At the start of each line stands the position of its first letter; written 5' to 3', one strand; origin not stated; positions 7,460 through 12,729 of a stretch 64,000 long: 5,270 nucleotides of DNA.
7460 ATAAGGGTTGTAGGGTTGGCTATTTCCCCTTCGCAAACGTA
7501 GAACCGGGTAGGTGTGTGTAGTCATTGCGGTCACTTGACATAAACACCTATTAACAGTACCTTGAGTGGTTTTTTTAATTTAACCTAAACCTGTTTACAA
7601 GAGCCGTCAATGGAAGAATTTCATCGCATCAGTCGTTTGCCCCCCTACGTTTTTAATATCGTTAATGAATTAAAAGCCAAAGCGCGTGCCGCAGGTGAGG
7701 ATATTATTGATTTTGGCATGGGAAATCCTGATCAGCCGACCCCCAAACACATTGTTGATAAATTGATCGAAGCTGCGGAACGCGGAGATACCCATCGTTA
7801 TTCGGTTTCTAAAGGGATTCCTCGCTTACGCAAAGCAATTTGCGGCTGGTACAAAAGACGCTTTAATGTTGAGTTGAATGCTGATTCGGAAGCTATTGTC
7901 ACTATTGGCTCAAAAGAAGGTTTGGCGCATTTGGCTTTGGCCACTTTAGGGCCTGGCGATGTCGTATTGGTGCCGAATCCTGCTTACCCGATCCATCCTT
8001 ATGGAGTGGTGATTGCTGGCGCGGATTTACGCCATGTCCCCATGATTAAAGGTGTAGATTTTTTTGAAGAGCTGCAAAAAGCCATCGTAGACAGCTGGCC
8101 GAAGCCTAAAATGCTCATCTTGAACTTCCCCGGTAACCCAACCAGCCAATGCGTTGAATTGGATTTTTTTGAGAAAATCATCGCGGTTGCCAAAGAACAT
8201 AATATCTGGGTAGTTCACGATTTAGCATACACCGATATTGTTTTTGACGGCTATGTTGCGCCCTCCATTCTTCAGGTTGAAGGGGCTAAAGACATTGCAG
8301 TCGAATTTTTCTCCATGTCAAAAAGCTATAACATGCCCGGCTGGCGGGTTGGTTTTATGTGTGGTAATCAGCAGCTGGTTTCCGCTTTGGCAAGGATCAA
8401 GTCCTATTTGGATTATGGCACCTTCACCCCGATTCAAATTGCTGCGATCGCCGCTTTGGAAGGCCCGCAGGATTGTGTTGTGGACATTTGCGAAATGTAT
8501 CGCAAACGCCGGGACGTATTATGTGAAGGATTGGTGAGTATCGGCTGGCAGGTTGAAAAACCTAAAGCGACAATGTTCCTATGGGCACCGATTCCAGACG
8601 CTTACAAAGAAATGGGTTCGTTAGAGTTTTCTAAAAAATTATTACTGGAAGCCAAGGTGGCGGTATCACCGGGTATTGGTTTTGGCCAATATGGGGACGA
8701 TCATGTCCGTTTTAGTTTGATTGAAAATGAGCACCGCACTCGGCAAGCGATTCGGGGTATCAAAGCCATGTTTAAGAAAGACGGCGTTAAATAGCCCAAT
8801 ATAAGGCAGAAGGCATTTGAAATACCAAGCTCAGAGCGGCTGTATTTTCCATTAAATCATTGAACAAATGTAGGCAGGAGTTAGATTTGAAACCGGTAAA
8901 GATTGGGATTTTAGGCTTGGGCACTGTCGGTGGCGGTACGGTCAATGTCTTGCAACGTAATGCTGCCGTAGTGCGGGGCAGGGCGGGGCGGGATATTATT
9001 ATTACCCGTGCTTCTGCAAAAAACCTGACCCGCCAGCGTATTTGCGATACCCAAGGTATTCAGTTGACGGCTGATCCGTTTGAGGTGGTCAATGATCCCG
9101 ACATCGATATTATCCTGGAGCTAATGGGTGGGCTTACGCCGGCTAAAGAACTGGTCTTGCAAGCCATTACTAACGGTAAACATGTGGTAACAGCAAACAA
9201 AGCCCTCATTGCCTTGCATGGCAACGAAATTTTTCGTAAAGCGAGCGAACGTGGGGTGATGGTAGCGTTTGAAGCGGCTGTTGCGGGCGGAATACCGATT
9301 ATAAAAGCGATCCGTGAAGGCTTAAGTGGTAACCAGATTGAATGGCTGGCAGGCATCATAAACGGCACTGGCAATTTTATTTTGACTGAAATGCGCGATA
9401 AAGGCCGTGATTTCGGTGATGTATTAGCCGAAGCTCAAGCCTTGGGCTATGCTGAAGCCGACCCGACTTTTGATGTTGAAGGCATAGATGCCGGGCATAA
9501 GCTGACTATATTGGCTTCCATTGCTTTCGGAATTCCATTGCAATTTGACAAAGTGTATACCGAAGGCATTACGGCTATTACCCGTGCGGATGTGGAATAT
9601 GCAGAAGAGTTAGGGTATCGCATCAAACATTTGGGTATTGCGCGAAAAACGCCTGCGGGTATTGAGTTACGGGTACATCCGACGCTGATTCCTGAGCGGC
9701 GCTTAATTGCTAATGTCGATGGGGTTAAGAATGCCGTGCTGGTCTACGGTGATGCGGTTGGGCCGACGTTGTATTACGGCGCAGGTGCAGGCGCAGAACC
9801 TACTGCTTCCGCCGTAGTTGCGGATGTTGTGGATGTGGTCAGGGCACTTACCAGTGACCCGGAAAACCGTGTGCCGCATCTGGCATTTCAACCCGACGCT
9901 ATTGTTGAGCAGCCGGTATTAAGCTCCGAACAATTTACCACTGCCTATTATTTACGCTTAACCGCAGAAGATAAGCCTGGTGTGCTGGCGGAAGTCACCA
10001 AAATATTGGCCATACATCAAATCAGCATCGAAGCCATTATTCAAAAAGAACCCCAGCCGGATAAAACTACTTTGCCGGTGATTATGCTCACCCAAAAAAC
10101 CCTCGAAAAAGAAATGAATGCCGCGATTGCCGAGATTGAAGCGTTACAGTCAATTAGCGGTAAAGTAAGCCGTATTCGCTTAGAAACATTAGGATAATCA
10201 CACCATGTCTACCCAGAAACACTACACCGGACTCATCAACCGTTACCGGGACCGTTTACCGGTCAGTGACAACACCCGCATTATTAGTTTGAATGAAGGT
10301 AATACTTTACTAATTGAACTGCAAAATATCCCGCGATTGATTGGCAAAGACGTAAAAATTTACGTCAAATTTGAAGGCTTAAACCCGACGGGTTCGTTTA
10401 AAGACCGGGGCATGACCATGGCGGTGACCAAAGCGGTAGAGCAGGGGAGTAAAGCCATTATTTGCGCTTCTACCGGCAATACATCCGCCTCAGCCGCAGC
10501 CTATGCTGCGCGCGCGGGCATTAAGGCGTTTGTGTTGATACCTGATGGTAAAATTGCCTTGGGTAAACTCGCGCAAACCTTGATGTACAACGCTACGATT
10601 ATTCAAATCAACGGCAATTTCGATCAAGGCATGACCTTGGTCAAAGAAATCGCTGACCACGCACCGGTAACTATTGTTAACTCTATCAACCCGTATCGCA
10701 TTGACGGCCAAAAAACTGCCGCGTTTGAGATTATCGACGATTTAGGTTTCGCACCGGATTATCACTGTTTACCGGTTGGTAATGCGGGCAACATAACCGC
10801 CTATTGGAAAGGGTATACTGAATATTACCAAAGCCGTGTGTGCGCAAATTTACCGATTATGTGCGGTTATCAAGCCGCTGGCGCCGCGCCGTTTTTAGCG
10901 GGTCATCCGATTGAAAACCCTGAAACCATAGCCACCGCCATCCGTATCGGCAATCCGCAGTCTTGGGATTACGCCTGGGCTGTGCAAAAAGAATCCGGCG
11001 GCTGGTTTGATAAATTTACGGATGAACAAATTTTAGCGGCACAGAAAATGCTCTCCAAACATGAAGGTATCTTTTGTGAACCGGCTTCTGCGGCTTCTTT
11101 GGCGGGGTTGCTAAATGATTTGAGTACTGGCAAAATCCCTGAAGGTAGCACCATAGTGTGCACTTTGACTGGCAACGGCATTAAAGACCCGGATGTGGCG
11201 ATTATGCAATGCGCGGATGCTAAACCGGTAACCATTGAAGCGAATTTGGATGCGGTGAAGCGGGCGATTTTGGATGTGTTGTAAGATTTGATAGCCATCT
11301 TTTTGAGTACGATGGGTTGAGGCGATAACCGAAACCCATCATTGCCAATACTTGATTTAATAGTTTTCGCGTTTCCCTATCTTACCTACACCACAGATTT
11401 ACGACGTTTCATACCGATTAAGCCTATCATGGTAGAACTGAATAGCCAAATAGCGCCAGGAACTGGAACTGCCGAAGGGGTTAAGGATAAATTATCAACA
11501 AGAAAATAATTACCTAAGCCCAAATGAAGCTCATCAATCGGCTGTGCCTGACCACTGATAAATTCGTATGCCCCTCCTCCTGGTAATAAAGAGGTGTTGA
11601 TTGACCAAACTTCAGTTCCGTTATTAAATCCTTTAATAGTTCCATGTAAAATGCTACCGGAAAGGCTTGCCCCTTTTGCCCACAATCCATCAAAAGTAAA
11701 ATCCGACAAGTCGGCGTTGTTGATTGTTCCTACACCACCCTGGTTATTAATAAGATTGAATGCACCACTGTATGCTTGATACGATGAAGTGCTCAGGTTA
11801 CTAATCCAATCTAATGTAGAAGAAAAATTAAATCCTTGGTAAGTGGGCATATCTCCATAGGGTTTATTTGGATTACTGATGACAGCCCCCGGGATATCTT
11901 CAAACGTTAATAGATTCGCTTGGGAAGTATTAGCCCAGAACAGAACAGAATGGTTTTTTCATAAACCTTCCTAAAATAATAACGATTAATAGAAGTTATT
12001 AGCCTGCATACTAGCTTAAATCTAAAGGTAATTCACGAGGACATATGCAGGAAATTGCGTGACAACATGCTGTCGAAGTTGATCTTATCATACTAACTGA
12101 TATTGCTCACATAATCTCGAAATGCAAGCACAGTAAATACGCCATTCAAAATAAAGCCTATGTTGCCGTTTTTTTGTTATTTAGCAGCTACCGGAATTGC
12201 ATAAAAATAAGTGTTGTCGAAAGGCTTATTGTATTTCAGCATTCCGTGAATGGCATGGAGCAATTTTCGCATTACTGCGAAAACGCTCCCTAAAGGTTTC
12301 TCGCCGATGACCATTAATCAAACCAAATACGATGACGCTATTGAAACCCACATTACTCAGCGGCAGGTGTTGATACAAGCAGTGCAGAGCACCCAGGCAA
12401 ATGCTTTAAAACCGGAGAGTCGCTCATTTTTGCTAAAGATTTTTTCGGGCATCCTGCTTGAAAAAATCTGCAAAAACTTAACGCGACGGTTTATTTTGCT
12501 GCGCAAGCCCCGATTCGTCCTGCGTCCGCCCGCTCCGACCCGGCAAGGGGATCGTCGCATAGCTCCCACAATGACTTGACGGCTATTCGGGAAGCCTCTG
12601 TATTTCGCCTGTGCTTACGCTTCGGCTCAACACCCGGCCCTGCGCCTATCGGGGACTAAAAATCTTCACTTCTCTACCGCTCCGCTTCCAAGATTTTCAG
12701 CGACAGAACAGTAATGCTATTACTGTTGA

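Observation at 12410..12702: A 293-bp element present in two 100% identical copies at unrelated loci, without terminal inverted repeats or target duplications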

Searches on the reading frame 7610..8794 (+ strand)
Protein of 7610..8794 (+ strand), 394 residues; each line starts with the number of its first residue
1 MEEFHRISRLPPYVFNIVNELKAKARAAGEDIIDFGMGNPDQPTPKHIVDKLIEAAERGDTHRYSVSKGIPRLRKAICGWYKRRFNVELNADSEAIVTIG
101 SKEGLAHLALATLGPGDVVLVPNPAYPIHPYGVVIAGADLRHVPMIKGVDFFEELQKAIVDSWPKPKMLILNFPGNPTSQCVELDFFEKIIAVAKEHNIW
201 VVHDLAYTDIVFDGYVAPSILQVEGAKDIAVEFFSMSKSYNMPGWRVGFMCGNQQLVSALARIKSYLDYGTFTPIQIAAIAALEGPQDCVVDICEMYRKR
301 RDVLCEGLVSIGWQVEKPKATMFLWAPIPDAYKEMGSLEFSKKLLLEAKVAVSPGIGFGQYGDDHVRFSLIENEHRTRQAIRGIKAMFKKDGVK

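Call 113: search_protein_families(library=pfam, proteins=[window:7610-8794:+], max_evalue=0.00001)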
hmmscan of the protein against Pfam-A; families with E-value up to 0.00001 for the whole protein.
window:7610-8794:+ (394 aa): 1 family
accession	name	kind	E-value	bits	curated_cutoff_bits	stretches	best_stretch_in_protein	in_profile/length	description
PF00155.27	Aminotran_1_2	-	1e-60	206.3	19.7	1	31-370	2-346/361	Aminotransferase class I and II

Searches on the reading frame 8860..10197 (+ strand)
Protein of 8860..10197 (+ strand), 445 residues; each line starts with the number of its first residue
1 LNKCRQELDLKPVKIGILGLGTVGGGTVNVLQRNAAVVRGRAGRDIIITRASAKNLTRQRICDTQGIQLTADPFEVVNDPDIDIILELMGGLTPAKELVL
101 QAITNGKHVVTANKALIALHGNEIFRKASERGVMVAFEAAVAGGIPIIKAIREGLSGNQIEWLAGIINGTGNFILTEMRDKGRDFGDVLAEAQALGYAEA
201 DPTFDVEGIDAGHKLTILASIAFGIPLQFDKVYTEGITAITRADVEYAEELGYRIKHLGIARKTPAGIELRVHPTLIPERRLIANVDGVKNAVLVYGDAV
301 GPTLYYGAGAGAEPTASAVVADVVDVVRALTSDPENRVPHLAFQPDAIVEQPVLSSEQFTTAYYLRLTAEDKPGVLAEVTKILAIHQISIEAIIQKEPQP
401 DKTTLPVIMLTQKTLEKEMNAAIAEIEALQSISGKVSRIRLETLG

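Call 113: search_protein_families(library=pfam, proteins=[window:8860-10197:+], max_evalue=0.00001)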
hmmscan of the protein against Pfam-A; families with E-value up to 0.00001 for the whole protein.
window:8860-10197:+ (445 aa): 4 families
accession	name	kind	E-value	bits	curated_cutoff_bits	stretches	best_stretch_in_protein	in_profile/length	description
PF00742.24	Homoserine_dh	-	3.9e-66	222.6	22.9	1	146-324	1-173/173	Homoserine dehydrogenase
PF03447.22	NAD_binding_3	-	1.4e-16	61.7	24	1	19-138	1-116/116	Homoserine dehydrogenase, NAD binding domain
PF01842.31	ACT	-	7.1e-10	38.9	27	1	363-401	1-39/66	ACT domain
PF22629.2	ACT_AHAS_ss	-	2.8e-06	27.8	27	1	365-431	1-64/67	AHAS small subunit-like ACT domain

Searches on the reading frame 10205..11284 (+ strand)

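Call 10: search_protein_families(library=pfam, proteins=[window:10205-11284:+])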
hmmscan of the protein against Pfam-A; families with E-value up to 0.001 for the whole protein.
window:10205-11284:+ (359 aa): 1 family
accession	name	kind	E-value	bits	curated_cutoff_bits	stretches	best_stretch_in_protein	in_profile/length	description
PF00291.31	PALP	-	4.3e-70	236.8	35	1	27-323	1-295/295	Pyridoxal-phosphate dependent enzyme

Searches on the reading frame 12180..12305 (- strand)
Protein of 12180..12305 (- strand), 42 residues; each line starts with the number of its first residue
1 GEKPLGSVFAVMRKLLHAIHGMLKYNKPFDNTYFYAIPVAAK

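Call 116: search_dna_similar(query=window:12180-12305:-, collection=plasmids, mode=protein, max_evalue=0.001, max_rows=8)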
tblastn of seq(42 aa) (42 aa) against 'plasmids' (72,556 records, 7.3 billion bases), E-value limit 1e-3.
Records with a match: 1; places in all: 1; records where one place covers at least 80% of the query: 1.
Best place of each record, by identity: <60% 1.
By first word of the organism name: Salinibacter 1.
By predicted mobility (MOB-suite, as given by PLSDB): non-mobilizable 1.
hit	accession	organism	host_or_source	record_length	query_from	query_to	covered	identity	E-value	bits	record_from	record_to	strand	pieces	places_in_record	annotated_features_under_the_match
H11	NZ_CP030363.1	Salinibacter ruber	-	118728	1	41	98%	56.1%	4e-7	50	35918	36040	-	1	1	IS110 family transposase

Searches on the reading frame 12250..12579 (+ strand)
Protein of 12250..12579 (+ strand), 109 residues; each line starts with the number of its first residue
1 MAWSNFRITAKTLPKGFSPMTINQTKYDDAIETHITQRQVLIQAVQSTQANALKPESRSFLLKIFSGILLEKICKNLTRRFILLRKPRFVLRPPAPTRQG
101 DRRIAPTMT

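Call 10: search_protein_families(library=pfam, proteins=[window:12250-12579:+])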
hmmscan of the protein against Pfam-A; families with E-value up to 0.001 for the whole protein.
window:12250-12579:+ (109 aa): 0 families
